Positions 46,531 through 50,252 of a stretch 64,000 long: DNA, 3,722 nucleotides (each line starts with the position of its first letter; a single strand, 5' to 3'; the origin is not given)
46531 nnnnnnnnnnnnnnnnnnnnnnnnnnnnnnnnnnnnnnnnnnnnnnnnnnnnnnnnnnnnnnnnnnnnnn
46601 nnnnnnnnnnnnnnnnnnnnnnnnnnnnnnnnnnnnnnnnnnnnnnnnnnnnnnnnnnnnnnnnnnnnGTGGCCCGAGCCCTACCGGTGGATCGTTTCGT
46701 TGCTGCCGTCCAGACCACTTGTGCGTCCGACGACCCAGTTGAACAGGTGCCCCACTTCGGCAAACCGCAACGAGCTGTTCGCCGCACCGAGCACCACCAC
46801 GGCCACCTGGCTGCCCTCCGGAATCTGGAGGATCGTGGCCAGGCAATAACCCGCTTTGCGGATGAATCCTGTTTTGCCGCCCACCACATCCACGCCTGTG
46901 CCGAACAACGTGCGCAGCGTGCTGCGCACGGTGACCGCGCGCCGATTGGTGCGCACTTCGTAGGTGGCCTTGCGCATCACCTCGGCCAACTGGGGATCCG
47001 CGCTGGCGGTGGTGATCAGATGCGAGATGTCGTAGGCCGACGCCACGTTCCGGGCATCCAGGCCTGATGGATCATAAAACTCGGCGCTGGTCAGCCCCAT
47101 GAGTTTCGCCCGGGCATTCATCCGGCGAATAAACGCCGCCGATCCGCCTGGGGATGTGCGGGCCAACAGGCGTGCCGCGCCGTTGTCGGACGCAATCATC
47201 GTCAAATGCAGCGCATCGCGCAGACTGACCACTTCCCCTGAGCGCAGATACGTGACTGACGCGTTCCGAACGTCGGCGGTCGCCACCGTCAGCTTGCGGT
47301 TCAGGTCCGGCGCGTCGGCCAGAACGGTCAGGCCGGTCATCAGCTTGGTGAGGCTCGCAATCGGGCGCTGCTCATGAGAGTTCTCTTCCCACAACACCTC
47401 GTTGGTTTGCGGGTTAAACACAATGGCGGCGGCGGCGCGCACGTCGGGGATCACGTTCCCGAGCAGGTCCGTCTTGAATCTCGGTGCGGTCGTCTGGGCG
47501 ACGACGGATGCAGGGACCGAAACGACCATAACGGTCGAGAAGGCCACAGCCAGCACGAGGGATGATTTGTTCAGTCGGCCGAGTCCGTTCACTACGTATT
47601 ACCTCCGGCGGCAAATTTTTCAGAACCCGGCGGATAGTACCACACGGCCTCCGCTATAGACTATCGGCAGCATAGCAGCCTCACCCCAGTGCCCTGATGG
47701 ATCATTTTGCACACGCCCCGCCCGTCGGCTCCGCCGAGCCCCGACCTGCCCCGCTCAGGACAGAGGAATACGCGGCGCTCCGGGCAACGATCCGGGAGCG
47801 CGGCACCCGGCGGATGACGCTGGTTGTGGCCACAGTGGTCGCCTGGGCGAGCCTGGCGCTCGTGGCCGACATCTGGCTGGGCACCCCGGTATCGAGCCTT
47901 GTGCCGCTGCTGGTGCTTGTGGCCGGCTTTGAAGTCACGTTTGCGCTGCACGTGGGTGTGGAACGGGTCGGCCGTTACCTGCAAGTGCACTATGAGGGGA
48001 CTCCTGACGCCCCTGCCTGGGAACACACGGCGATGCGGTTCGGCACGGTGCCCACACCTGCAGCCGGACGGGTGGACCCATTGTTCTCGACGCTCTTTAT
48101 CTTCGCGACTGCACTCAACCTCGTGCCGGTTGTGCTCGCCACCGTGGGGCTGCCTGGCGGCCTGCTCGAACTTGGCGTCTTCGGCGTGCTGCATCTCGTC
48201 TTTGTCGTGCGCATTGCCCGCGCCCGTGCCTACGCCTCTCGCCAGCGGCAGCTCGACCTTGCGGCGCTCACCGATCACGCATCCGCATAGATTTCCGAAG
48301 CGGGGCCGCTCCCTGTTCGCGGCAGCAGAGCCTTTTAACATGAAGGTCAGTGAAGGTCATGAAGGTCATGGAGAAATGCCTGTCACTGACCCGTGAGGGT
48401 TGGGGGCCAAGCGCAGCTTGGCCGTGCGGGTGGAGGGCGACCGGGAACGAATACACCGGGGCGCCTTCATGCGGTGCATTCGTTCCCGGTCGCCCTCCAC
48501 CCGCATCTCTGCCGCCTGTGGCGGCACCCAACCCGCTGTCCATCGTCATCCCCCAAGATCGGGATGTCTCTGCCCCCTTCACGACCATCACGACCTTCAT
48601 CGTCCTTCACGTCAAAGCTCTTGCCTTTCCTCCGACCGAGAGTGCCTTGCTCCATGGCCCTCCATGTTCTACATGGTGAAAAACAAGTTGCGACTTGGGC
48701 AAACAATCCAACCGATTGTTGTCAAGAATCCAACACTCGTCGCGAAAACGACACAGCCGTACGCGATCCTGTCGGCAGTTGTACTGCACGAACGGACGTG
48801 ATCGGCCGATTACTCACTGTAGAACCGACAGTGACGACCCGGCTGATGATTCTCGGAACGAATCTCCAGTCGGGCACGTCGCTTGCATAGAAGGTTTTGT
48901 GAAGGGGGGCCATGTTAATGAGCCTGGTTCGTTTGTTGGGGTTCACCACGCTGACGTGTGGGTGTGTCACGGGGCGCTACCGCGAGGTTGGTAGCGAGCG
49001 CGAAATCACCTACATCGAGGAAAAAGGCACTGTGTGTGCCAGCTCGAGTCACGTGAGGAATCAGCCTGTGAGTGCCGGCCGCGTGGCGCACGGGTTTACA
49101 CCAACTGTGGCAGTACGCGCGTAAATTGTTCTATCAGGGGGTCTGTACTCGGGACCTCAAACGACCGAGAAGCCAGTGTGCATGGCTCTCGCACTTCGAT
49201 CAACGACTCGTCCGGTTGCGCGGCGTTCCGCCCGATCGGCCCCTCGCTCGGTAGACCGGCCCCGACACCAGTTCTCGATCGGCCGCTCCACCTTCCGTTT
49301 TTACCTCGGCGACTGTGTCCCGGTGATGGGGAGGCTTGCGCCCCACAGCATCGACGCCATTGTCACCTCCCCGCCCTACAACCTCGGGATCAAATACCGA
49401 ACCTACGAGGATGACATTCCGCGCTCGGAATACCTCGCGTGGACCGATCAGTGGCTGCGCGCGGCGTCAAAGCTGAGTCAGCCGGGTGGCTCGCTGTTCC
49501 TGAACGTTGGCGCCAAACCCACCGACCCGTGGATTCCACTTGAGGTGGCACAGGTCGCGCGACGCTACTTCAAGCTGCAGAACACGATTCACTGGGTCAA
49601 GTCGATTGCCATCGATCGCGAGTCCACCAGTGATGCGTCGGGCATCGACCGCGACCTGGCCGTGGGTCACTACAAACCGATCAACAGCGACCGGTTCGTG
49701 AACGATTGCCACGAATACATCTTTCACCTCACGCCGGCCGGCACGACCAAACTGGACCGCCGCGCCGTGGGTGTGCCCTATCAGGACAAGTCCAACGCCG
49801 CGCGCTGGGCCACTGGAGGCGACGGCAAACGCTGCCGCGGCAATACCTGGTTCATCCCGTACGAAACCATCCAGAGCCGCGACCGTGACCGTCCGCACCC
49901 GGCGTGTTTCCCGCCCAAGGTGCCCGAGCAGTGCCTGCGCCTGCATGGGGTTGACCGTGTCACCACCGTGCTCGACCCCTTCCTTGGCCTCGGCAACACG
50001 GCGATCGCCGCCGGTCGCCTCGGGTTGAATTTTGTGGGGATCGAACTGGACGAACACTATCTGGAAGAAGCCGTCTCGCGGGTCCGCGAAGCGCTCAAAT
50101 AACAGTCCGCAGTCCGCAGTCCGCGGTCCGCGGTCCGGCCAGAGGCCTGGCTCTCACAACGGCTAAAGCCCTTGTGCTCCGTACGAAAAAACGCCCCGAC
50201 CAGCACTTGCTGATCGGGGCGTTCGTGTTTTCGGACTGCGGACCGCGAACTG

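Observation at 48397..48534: Every stem of the family-A core is preserved by compensatory substitutions between copies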

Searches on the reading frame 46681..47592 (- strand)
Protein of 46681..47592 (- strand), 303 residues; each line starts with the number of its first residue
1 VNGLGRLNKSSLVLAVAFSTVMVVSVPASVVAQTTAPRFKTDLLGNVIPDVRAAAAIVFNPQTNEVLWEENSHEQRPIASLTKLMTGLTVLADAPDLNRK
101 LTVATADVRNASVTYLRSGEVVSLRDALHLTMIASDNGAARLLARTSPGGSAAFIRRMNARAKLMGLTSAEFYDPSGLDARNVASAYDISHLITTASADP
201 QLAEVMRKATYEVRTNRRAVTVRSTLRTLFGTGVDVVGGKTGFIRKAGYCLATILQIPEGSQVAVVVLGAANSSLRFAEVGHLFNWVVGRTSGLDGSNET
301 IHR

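Call 43: search_protein_families(library=pfam, proteins=[window:46681-47592:-], max_evalue=0.01)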
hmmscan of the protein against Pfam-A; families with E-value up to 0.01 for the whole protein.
window:46681-47592:- (303 aa): 2 families
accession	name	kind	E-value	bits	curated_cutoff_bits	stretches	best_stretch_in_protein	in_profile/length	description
PF00768.25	Peptidase_S11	-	2.5e-41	142.2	27.6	1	49-271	8-238/239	D-alanyl-D-alanine carboxypeptidase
PF13354.11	Beta-lactamase2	-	3.8e-12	46.5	22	1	60-268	6-213/214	Beta-lactamase enzyme family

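Call 55: find_homologous_proteins(query=window:46681-47592:-, max_evalue=1e-60)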
Query window:46681-47592:- (303 aa): 2396 proteins with E <= 1e-60 among 8000 candidates; the best 120 are listed.
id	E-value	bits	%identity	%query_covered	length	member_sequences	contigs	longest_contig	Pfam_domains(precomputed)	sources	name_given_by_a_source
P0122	3.2e-171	586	92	100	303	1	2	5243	PF13354.13,PF00768.26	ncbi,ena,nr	ncbi:MAG: serine hydrolase [Acidobacteria bacterium]|nr:serine hydrolase [Acidobacteriota bacterium]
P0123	8.1e-169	578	90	100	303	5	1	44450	PF13354.13,PF00768.26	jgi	jgi:D-alanyl-D-alanine endopeptidase (penicillin-binding protein 7)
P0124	4.5e-134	464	80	88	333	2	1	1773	PF13354.13,PF00768.26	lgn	-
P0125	5.8e-131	454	67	99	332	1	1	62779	PF13354.13,PF00768.26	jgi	jgi:D-alanyl-D-alanine endopeptidase (penicillin-binding protein 7)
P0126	1.2e-130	453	67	100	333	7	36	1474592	PF13354.13,PF00768.26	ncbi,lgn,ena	-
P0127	7.2e-130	450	67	99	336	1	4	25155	PF13354.13,PF00768.26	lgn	-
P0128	9.3e-130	450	78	88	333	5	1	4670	PF13354.13,PF00768.26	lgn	-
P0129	1.5e-128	446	76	90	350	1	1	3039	PF13354.13,PF00768.26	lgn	-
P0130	5.6e-128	444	76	90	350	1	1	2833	PF13354.13,PF00768.26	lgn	-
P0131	2.0e-127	442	79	87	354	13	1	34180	PF13354.13,PF00768.26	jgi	-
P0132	6.0e-127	441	78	87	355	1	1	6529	PF13354.13,PF00768.26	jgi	-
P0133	9.1e-127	440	79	88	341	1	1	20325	PF13354.13,PF00768.26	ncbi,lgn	-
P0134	1.1e-126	440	78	88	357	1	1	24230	PF13354.13,PF00768.26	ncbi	-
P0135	1.1e-126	440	77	90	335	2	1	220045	PF13354.13,PF00768.26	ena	-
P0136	6.1e-126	438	78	88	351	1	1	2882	PF13354.13,PF00768.26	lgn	-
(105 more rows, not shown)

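Call 56: find_encoding_contigs(protein=P0123, flank=10000, max_places=3)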
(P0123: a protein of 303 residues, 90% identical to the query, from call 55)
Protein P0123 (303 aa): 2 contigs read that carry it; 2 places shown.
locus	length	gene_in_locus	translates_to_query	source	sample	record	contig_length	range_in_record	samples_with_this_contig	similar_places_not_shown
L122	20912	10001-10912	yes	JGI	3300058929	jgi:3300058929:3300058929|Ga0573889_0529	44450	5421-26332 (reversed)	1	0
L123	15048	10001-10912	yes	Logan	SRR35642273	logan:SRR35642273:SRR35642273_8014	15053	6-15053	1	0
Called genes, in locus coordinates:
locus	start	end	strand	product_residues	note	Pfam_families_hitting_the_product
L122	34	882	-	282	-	PF00491:Arginase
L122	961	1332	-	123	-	PF00072:Response_reg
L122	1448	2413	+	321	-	-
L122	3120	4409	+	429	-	-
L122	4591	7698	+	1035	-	PF13620:CarboxypepD_reg, PF13715:CarbopepD_reg_2, PF25183:OMP_b-brl_4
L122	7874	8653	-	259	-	PF01555:N6_N4_Mtase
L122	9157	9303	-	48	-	-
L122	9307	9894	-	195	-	-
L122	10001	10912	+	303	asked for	PF00768:Peptidase_S11, PF13354:Beta-lactamase2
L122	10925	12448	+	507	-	PF08323:Glyco_transf_5, PF13439:Glyco_transf_4 (weak), PF00534:Glycos_transf_1, PF13692:Glyco_trans_1_4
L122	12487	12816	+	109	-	PF00085:Thioredoxin, PF13098:Thioredoxin_2, PF13905:Thioredoxin_8 (faint)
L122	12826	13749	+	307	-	PF00890:FAD_binding_2 (faint), PF01134:GIDA (faint), PF01266:DAO (faint), PF01946:Thi4 (faint), PF03486:HI0933_like (faint), PF07992:Pyr_redox_2, PF13738:Pyr_redox_3, PF00070:Pyr_redox, +1 more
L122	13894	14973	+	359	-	PF01244:Peptidase_M19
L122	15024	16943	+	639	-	PF14524:Wzt_C (faint)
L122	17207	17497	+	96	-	-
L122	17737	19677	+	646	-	-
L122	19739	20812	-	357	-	PF00733:Asn_synthase (weak), PF03054:tRNA_Me_trans, PF20259:tRNA_Me_trans_M, PF20258:tRNA_Me_trans_C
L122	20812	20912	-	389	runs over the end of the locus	PF00266:Aminotran_5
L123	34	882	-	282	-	PF00491:Arginase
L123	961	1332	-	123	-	PF00072:Response_reg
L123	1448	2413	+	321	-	-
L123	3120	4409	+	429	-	-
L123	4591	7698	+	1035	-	PF13620:CarboxypepD_reg, PF13715:CarbopepD_reg_2, PF25183:OMP_b-brl_4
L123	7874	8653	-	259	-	PF01555:N6_N4_Mtase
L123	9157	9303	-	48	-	-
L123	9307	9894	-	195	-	-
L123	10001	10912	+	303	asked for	PF00768:Peptidase_S11, PF13354:Beta-lactamase2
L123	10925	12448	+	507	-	PF08323:Glyco_transf_5, PF13439:Glyco_transf_4 (weak), PF00534:Glycos_transf_1, PF13692:Glyco_trans_1_4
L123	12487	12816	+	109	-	PF00085:Thioredoxin, PF13098:Thioredoxin_2, PF13905:Thioredoxin_8 (faint)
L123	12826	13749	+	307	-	PF00890:FAD_binding_2 (faint), PF01134:GIDA (faint), PF01266:DAO (faint), PF01946:Thi4 (faint), PF03486:HI0933_like (faint), PF07992:Pyr_redox_2, PF13738:Pyr_redox_3, PF00070:Pyr_redox, +1 more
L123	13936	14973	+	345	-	PF01244:Peptidase_M19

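Call 57: find_encoding_contigs(protein=P0122, flank=10000, max_places=3)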
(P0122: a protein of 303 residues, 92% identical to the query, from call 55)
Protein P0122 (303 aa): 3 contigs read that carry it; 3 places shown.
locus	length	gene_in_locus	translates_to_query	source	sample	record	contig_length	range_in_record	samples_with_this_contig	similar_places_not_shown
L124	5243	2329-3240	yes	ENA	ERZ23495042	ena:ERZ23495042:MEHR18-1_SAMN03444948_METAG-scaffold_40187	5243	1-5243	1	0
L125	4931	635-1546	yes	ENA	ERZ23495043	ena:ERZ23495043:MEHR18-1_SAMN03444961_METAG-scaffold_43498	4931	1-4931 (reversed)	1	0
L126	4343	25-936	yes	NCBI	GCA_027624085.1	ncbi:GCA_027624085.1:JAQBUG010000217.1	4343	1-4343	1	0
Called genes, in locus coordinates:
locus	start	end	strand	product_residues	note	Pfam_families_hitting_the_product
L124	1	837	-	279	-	?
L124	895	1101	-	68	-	-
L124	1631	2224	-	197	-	-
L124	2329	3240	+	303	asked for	PF00768:Peptidase_S11, PF13354:Beta-lactamase2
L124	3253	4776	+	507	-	PF08323:Glyco_transf_5, PF13439:Glyco_transf_4 (weak), PF00534:Glycos_transf_1, PF13692:Glyco_trans_1_4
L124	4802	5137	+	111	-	-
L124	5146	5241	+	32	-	?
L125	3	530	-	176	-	?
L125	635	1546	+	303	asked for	PF00768:Peptidase_S11, PF13354:Beta-lactamase2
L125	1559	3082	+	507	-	PF08323:Glyco_transf_5, PF13439:Glyco_transf_4 (weak), PF00534:Glycos_transf_1, PF13692:Glyco_trans_1_4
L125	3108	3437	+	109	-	PF00085:Thioredoxin, PF13098:Thioredoxin_2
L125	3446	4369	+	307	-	PF00890:FAD_binding_2 (faint), PF01134:GIDA (faint), PF01266:DAO (faint), PF01946:Thi4 (faint), PF03486:HI0933_like (faint), PF07992:Pyr_redox_2, PF13738:Pyr_redox_3, PF00070:Pyr_redox, +1 more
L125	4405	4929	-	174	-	?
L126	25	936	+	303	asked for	PF00768:Peptidase_S11, PF13354:Beta-lactamase2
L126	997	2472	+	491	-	PF08323:Glyco_transf_5, PF13439:Glyco_transf_4 (weak), PF00534:Glycos_transf_1, PF13692:Glyco_trans_1_4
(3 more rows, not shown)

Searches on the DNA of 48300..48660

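Call 25: search_rna_families(source=window, start=48300, end=48660, threshold=evalue, max_evalue=10)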
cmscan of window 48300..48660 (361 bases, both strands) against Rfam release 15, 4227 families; matches with E-value up to 10: 28.
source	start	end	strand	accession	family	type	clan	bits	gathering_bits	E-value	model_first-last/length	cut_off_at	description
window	48424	48506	+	RF04159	MIR1437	Gene; miRNA;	-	47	168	4.6e-07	1-192/192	no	MIR1437 microRNA precursor family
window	48401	48538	-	RF04119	MIR1858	Gene; miRNA;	-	46.9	137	4.1e-07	1-197/197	no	MIR1858 microRNA precursor family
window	48426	48504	-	RF04159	MIR1437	Gene; miRNA;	-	46.8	168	4.9e-07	1-192/192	no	MIR1437 microRNA precursor family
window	48389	48539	+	RF04119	MIR1858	Gene; miRNA;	-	44.7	137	1.3e-06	1-197/197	no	MIR1858 microRNA precursor family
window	48425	48505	+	RF03175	MIR3454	Gene; miRNA;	-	34.9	142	1.2e-05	19-128/147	no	MIR3454 microRNA precursor family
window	48423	48507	+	RF03413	MIR904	Gene; miRNA;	-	30.3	80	0.0002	1-141/141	no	MIR904 microRNA precursor family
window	48426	48504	+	RF00707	mir-197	Gene; miRNA;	-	29.9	74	0.0026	1-75/75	no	mir-197 microRNA precursor family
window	48425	48504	+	RF03433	mir-2576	Gene; miRNA;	-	27.8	83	0.023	1-120/120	no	mir-2576 microRNA precursor family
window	48425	48505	-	RF00753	mir-503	Gene; miRNA;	-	26.3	54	0.0012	1-71/71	no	mir-503 microRNA precursor family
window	48427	48503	-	RF03341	mir-943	Gene; miRNA;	-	24.9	95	0.028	1-98/98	no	mir-943 microRNA precursor family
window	48426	48504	-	RF03314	mir-1908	Gene; miRNA;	-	22.6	82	0.42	1-73/73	no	mir-1908 microRNA precursor family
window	48439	48499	+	RF02221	sRNA-Xcc1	Gene; sRNA;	-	21.8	53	0.19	1-87/87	no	sRNA-Xcc1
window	48396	48544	+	RF02571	Mcr7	Gene; sRNA;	-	21.6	380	0.002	1-351/351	no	mcr7 sRNA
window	48434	48501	-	RF02369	h2cR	Gene; sRNA;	-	20.9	70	0.089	1-137/137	no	h2cR sRNA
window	48431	48499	+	RF03230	mir-967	Gene; miRNA;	-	20.7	70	0.16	1-90/90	no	mir-967 microRNA precursor family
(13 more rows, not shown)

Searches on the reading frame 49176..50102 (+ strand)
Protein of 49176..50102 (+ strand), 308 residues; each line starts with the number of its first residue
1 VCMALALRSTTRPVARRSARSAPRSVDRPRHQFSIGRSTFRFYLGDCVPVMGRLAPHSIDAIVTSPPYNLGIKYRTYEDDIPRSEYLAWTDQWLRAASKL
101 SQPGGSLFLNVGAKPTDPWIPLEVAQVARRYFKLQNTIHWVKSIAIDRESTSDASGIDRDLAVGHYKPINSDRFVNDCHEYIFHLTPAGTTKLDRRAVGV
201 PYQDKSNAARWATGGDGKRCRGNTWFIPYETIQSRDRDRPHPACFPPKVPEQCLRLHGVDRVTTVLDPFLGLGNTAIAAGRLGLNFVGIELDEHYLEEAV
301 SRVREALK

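Call 43: search_protein_families(library=pfam, proteins=[window:49176-50102:+], max_evalue=0.01)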
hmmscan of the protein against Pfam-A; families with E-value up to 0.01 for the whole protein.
window:49176-50102:+ (308 aa): 1 family
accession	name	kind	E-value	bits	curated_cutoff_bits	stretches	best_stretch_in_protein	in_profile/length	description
PF01555.25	N6_N4_Mtase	-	3.6e-38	132.2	26.7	1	59-300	1-220/221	DNA methylase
